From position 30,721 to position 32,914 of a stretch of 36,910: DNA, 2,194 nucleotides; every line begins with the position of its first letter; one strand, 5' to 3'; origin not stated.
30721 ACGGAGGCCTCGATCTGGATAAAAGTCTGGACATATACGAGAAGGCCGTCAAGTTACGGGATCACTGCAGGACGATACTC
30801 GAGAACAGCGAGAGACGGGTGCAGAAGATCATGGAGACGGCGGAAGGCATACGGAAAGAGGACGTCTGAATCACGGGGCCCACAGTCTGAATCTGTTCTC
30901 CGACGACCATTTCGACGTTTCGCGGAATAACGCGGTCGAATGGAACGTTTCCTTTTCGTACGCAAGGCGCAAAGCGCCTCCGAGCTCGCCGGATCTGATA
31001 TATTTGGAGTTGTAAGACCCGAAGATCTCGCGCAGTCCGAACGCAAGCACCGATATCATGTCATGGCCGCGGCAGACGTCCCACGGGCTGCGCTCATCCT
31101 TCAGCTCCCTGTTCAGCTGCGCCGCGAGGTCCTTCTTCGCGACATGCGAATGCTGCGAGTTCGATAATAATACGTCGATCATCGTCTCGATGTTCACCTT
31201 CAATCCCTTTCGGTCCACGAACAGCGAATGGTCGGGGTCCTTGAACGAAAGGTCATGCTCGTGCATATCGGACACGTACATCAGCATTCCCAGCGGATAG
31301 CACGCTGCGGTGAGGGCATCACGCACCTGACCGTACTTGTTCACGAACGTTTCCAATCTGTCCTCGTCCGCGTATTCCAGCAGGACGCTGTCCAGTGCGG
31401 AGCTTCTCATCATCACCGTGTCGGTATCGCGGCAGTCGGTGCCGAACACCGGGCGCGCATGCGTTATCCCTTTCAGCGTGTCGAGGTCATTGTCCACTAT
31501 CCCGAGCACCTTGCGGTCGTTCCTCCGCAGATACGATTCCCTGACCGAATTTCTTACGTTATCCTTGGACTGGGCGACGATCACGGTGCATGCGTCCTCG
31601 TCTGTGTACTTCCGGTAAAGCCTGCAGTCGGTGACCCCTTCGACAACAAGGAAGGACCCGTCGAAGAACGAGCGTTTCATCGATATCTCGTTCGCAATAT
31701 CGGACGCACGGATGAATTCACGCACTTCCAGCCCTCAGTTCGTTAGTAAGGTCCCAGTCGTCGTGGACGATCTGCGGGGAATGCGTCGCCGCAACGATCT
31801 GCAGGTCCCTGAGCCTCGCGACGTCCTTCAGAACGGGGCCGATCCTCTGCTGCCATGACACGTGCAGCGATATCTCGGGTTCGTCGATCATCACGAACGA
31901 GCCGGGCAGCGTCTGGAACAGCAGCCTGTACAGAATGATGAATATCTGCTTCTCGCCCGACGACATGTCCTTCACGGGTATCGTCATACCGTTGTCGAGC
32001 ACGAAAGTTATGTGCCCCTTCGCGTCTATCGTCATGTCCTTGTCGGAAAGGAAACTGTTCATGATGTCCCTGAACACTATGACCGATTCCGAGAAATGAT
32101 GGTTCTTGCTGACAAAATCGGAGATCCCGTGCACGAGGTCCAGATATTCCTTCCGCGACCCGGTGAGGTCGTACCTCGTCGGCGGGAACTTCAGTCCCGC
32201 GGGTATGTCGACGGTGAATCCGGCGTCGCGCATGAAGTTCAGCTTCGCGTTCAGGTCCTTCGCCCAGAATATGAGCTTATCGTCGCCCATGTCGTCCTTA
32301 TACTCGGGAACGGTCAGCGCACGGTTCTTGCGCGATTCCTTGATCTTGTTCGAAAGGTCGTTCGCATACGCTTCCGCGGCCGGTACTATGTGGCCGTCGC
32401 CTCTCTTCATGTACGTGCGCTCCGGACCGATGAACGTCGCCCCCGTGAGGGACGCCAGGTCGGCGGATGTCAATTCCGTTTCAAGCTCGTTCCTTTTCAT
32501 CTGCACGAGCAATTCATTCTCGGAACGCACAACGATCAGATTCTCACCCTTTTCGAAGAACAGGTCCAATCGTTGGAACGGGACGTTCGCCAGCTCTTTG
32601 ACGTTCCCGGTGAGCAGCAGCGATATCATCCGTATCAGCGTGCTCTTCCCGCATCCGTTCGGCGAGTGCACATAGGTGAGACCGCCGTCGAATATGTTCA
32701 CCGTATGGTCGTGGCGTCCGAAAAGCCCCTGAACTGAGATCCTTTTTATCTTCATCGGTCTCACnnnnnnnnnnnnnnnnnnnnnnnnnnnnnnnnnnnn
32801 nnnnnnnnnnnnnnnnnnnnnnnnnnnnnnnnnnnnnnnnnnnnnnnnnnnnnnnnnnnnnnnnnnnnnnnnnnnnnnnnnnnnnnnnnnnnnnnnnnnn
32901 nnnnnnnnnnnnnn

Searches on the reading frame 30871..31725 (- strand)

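Call 10: search_protein_families(library=pfam, proteins=[window:30871-31725:-], max_evalue=0.001)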
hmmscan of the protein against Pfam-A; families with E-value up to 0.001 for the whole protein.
window:30871-31725:- (284 aa): 1 family
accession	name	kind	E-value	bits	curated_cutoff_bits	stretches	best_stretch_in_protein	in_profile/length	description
PF14491.11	DUF4435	-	2.1e-12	47.7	27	1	25-227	4-221/238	Protein of unknown function (DUF4435)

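Call 52: search_protein_families(library=padloc, proteins=[window:30871-31725:-], max_evalue=0.01)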
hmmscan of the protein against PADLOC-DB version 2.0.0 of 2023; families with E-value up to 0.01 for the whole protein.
window:30871-31725:- (284 aa): 1 family
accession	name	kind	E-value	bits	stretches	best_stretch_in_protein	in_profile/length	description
PDLC02983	AriB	-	1.2e-17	62.9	1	24-240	3-232/236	-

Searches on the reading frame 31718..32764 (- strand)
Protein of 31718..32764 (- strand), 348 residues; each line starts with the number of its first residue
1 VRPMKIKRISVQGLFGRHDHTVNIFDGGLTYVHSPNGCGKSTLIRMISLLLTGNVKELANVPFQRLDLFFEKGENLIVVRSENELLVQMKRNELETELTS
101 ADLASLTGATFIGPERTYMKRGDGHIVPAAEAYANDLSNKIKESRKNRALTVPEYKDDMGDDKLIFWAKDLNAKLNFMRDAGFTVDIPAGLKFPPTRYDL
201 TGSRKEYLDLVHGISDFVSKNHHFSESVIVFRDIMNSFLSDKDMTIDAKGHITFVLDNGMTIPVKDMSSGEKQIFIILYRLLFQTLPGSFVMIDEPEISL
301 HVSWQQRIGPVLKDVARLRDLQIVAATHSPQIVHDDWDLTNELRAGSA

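Call 10: search_protein_families(library=pfam, proteins=[window:31718-32764:-], max_evalue=0.001)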
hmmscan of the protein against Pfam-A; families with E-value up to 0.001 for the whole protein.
window:31718-32764:- (348 aa): 5 families
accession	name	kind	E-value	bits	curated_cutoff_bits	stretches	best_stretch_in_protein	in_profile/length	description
PF13304.12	AAA_21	-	1.8e-22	81.3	27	1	35-333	7-303/304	AAA domain, putative AbiEii toxin, Type IV TA system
PF13175.12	AAA_15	-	2.3e-17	64.2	32.1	1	233-333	266-374/374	AAA ATPase domain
PF13476.12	AAA_23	-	2.8e-07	31.8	27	1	18-61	11-53/201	AAA domain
PF02463.25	SMC_N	-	3.5e-06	27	40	1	6-334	2-203/220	RecF/RecN/SMC N terminal domain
PF00005.33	ABC_tran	-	2.9e-05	25.1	25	0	21-54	5-41/137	ABC transporter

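Call 52: search_protein_families(library=padloc, proteins=[window:31718-32764:-], max_evalue=0.01)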
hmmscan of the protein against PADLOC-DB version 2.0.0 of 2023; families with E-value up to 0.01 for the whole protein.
window:31718-32764:- (348 aa): 120 families (the best 25 are shown)
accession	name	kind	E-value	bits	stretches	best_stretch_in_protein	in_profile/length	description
PDLC04164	AriA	-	1.5e-28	98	2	216-338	119-241/253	-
PDLC02980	AriA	-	4.8e-24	83.9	1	35-333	7-303/304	-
PDLC00289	PtuA1|PtuA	-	1.4e-22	78.4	1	244-333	205-292/404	AAA ATPase domain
PDLC02979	AriA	-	9.5e-19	66.4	2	242-333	275-373/373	-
PDLC00273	PtuA1|PtuA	-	1.4e-17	61.8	1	253-334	189-270/375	AAA ATPase domain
PDLC00303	PtuA1|PtuA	-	1.4e-16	58.6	1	255-334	204-283/386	AAA ATPase domain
PDLC00283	PtuA1|PtuA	-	1.9e-16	58.2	1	257-333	267-344/448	AAA ATPase domain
PDLC02914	ATPase-Toprim_I-B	-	4e-16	57.2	1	239-334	157-249/443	-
PDLC00265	PtuA1|PtuA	-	6e-16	56.6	1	250-335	288-374/479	AAA ATPase domain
PDLC00266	PtuA1|PtuA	-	7e-16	56.5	1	238-334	286-381/483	AAA ATPase domain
PDLC02981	AriAB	-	1e-15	55.5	2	231-334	269-378/694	-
PDLC00285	PtuA1|PtuA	-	4e-15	54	1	252-333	247-330/432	AAA ATPase domain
PDLC04135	mad3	-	8.2e-15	53.2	1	5-333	1-327/374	mads_3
PDLC00269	PtuA1|PtuA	-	5.6e-14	50.2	2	287-332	297-339/446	AAA ATPase domain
PDLC00271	PtuA1|PtuA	-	1.2e-13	49.5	1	231-335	210-324/421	AAA ATPase domain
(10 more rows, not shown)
